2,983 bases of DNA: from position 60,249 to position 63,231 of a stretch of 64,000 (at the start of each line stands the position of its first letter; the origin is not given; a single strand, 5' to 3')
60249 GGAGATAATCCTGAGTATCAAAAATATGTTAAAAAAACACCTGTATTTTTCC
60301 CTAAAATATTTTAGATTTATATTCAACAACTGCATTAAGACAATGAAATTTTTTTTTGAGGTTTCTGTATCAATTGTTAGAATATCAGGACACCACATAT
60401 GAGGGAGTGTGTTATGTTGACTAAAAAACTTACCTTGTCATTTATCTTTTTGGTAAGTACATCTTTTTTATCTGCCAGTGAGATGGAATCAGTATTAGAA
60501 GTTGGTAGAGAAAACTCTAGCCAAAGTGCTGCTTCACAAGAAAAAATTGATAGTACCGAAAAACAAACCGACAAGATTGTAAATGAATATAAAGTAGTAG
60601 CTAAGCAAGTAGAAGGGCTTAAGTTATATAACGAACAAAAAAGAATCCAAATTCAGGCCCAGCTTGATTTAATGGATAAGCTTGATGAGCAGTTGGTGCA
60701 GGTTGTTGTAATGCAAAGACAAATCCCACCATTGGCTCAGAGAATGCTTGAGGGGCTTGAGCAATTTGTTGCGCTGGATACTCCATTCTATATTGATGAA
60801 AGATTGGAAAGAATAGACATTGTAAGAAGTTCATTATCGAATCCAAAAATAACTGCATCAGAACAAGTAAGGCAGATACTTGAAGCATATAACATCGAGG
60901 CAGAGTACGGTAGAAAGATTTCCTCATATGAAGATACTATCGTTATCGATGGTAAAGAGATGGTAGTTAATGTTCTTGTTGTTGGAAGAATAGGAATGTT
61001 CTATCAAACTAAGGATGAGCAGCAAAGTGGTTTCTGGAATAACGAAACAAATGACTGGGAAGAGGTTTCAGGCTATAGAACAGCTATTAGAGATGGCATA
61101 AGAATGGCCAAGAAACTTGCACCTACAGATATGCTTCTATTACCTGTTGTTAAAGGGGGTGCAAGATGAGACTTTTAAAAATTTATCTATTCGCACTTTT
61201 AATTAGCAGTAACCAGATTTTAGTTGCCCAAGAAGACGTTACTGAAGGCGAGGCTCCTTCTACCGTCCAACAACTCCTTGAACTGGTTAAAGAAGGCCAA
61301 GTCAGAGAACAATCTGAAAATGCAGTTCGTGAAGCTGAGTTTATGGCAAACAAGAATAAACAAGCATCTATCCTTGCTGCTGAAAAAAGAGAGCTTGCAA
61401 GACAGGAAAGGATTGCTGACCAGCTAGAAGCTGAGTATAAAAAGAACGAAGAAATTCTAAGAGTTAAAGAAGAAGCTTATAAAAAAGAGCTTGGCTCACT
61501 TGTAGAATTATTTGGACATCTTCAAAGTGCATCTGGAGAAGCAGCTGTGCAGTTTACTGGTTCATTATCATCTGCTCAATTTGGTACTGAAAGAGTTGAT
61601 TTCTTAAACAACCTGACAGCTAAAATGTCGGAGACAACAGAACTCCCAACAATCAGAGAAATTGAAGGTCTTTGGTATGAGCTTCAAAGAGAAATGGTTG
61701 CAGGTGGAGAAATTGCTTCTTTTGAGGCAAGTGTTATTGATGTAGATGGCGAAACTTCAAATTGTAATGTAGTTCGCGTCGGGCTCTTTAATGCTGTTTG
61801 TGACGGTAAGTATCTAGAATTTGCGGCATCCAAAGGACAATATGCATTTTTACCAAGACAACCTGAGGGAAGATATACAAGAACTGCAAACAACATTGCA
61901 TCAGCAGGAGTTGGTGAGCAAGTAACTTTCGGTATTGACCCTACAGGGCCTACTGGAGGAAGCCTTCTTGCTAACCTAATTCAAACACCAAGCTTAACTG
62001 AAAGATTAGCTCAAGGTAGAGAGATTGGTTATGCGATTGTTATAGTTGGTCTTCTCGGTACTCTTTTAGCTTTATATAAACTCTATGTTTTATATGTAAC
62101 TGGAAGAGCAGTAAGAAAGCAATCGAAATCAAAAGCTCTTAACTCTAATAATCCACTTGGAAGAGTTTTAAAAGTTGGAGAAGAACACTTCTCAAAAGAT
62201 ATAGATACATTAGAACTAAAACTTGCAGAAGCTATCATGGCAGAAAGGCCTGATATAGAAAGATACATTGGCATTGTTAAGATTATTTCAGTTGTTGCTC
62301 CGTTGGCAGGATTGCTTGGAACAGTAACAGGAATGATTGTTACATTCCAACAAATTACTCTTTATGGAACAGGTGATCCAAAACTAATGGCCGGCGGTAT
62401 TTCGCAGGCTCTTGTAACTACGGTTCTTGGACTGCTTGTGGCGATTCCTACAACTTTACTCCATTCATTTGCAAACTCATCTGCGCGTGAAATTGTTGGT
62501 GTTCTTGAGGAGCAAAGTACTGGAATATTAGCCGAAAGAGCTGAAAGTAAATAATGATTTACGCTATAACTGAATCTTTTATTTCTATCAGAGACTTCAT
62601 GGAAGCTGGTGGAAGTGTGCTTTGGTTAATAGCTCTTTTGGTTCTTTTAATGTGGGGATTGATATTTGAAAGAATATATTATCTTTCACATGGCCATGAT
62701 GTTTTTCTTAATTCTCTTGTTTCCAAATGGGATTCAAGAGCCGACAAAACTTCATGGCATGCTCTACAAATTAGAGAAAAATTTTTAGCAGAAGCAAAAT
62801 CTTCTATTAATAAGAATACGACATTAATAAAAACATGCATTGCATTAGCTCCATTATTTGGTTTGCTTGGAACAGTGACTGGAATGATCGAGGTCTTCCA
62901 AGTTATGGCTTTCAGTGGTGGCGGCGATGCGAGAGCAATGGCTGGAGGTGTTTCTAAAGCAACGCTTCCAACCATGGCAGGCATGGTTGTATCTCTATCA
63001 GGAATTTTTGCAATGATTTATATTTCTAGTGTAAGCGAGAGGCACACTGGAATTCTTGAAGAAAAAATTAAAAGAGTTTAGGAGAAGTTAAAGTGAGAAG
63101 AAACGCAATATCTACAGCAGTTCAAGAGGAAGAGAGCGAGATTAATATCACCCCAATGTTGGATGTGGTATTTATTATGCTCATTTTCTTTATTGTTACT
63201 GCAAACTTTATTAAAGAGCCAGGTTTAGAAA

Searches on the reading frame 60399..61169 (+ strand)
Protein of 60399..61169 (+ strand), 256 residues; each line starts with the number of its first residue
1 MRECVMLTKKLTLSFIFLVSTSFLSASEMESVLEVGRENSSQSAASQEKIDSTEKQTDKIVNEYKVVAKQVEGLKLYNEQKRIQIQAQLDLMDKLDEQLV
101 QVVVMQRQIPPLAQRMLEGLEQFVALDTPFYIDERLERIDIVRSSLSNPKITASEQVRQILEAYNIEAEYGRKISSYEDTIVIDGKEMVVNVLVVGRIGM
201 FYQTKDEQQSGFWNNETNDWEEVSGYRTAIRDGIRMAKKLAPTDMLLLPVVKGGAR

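Call 90: search_protein_families(library=pfam, proteins=[window:60399-61169:+], max_evalue=0.001)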
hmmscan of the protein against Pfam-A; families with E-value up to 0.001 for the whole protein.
window:60399-61169:+ (256 aa): 1 family
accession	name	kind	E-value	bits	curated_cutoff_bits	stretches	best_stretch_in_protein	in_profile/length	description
PF11932.13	DUF3450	-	1.6e-69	234.3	32.6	1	15-250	5-240/241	Protein of unknown function (DUF3450)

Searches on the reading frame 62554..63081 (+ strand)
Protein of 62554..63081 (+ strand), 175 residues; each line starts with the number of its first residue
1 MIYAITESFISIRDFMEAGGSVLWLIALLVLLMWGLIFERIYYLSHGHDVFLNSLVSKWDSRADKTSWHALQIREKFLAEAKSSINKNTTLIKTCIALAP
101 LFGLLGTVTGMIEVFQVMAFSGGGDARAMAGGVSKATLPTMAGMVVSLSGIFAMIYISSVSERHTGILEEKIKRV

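Call 90: search_protein_families(library=pfam, proteins=[window:62554-63081:+], max_evalue=0.001)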
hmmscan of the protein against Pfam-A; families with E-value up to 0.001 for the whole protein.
window:62554-63081:+ (175 aa): 1 family
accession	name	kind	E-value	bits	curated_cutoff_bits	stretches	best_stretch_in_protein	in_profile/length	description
PF01618.21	MotA_ExbB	-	1.2e-20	74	22.9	1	56-168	14-125/127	MotA/TolQ/ExbB proton channel family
